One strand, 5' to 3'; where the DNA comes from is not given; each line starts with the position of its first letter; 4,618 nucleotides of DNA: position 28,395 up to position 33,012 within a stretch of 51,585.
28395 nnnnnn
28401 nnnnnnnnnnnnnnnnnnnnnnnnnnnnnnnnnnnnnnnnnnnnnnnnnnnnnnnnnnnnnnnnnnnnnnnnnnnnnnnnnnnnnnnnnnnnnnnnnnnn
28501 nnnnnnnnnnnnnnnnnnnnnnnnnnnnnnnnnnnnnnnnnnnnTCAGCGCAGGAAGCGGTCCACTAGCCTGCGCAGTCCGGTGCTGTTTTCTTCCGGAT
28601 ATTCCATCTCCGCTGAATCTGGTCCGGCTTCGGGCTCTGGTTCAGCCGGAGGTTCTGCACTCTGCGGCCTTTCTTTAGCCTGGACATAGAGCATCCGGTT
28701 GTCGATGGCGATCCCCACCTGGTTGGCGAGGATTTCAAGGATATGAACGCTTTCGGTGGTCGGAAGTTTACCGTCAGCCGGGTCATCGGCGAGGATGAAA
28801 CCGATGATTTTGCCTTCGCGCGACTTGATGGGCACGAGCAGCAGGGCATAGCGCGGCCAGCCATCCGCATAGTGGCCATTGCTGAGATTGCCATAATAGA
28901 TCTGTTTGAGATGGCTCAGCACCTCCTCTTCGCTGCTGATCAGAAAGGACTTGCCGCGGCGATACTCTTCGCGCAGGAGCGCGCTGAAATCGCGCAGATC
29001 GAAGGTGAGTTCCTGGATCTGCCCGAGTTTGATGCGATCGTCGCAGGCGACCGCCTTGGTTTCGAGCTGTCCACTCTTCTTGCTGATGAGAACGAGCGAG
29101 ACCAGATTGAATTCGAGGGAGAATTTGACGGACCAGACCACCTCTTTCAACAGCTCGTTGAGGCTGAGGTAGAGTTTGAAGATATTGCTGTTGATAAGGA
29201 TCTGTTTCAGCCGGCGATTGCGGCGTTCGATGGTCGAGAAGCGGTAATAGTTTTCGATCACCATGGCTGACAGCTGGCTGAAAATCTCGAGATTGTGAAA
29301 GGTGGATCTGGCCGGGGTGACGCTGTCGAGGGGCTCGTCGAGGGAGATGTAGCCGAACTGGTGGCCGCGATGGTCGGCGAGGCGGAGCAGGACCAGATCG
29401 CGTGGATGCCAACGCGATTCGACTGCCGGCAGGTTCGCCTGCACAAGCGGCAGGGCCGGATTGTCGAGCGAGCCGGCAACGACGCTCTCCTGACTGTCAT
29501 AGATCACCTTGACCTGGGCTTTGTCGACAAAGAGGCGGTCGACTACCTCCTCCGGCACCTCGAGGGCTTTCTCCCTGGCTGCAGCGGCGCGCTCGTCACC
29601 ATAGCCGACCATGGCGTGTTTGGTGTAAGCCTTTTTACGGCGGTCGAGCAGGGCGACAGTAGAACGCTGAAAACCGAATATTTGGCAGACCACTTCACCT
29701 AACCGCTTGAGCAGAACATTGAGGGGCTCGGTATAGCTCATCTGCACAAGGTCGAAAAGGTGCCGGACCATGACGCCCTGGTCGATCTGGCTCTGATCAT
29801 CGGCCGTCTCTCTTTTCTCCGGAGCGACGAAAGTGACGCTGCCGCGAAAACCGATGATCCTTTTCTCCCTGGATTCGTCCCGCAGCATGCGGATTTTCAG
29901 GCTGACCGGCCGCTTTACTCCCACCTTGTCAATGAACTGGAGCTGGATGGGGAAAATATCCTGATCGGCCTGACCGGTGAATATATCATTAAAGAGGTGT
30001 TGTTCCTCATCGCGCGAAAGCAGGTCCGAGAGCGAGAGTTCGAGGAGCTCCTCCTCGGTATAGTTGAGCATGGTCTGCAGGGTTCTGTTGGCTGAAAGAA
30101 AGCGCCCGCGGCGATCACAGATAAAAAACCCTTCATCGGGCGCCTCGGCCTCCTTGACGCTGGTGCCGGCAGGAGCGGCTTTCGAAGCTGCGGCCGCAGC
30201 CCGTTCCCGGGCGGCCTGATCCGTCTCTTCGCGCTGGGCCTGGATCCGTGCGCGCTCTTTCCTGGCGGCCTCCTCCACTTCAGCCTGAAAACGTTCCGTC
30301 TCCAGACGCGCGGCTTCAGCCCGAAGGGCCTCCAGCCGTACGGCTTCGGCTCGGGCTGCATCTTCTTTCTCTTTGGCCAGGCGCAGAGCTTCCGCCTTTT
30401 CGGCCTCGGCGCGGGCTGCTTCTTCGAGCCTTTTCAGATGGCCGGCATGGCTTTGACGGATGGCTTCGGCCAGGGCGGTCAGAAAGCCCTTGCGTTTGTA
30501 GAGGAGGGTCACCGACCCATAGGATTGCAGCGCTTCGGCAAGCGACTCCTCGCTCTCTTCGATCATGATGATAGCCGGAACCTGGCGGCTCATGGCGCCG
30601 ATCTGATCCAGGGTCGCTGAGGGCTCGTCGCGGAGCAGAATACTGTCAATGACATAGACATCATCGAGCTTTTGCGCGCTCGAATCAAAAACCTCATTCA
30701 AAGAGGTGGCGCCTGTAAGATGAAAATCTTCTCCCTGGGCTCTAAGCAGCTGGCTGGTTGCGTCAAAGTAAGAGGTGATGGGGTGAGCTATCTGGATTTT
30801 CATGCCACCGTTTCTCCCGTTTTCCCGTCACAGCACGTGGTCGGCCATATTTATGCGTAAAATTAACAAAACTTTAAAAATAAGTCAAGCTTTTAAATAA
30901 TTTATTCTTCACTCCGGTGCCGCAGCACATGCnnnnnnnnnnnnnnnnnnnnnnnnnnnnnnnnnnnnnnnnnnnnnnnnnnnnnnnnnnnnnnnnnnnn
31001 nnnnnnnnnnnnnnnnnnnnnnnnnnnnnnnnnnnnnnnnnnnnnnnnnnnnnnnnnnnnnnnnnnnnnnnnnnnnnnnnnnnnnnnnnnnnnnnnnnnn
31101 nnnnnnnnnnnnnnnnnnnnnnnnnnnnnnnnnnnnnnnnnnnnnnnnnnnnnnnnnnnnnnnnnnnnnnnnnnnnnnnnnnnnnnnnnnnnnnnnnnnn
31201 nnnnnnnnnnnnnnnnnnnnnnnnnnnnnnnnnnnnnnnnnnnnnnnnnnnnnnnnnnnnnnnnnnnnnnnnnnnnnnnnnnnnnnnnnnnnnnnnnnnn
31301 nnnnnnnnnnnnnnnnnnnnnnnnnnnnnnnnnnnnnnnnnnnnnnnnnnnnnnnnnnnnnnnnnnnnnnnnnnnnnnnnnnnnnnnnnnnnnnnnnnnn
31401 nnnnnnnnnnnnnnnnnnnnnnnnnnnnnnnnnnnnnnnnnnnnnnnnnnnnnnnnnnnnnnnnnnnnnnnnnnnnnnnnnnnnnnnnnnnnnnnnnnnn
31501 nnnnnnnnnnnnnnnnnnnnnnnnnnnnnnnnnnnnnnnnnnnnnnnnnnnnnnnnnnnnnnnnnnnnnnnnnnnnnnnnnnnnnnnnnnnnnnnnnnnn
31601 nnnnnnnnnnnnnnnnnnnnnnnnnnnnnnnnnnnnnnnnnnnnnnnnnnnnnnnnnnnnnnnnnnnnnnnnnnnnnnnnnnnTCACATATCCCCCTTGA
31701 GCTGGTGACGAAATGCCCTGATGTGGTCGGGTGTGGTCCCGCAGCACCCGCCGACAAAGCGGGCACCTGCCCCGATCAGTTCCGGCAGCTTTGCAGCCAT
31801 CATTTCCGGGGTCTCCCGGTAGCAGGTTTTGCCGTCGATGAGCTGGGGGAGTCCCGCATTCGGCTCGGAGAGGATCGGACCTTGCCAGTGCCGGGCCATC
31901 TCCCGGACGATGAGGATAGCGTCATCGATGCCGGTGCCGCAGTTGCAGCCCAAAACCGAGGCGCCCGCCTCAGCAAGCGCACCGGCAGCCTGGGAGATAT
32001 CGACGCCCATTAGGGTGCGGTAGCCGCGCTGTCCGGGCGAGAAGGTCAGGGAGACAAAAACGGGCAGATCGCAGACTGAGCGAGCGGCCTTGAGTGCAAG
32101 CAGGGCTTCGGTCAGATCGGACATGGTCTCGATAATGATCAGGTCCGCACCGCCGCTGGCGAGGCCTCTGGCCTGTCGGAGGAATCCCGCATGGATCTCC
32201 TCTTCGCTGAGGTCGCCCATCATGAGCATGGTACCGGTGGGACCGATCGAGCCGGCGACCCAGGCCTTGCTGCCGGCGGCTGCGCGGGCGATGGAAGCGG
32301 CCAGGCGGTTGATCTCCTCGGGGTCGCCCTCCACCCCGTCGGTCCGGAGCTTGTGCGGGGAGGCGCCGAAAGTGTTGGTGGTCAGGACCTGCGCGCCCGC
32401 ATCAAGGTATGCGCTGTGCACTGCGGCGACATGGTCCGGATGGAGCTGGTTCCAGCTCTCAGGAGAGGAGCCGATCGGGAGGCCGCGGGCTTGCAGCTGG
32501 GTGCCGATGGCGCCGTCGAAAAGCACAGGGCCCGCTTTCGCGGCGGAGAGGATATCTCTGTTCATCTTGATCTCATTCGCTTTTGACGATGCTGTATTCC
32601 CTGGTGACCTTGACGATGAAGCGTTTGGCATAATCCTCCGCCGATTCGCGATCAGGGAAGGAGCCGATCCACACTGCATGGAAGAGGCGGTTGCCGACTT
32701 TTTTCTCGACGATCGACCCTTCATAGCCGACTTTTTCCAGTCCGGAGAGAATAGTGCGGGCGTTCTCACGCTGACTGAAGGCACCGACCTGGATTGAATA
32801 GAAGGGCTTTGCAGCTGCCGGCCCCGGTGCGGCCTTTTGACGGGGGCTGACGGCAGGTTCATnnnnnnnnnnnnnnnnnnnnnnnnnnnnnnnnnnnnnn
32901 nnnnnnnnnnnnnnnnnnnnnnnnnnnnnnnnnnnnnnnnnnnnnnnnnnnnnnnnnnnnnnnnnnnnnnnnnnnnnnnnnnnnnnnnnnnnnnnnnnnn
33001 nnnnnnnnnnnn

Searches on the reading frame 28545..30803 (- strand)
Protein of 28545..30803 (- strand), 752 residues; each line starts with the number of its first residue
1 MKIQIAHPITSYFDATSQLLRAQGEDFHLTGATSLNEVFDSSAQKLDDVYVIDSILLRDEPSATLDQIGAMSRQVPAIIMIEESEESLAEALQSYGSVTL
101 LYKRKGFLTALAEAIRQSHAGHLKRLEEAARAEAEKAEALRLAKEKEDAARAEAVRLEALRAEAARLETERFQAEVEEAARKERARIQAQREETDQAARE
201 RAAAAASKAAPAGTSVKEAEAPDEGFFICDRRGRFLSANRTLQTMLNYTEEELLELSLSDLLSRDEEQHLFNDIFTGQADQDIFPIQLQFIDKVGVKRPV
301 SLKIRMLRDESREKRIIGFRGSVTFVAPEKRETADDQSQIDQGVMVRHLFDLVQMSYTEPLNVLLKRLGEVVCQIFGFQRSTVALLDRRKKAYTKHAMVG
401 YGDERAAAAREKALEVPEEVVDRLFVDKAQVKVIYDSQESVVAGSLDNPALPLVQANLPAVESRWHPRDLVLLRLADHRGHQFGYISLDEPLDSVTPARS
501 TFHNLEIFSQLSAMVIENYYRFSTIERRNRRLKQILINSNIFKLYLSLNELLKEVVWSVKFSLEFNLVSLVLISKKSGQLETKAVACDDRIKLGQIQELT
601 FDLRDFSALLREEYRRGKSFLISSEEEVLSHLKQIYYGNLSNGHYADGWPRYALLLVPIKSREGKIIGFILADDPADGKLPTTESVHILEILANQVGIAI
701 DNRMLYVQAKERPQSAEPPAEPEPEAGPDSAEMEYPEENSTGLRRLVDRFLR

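Call 79: search_protein_families(library=pfam, proteins=[window:28545-30803:-], max_evalue=0.0001)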
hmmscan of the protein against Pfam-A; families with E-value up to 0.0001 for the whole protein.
window:28545-30803:- (752 aa): 5 families
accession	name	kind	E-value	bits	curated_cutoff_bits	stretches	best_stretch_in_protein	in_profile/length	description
PF13426.13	PAS_9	-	9.9e-11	42.3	27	1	224-316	2-93/103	PAS domain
PF01590.32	GAF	-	4.7e-09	37.3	22.4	1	612-700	57-133/133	GAF domain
PF13492.12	GAF_3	-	3e-07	31.4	27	1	649-702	78-129/129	GAF domain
PF13185.12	GAF_2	-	1e-06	29.5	28.6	1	547-701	3-136/136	GAF domain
PF00989.32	PAS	-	1e-06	29.2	22.6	1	223-313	11-102/113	PAS fold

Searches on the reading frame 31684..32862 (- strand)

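Call 79: search_protein_families(library=pfam, proteins=[window:31684-32862:-], max_evalue=0.0001)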
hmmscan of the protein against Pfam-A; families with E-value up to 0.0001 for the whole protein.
window:31684-32862:- (392 aa): 1 family
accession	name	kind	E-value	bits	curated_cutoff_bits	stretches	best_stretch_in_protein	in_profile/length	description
PF02574.22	S-methyl_trans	-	1.8e-71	241.8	22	1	114-387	2-282/283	Homocysteine S-methyltransferase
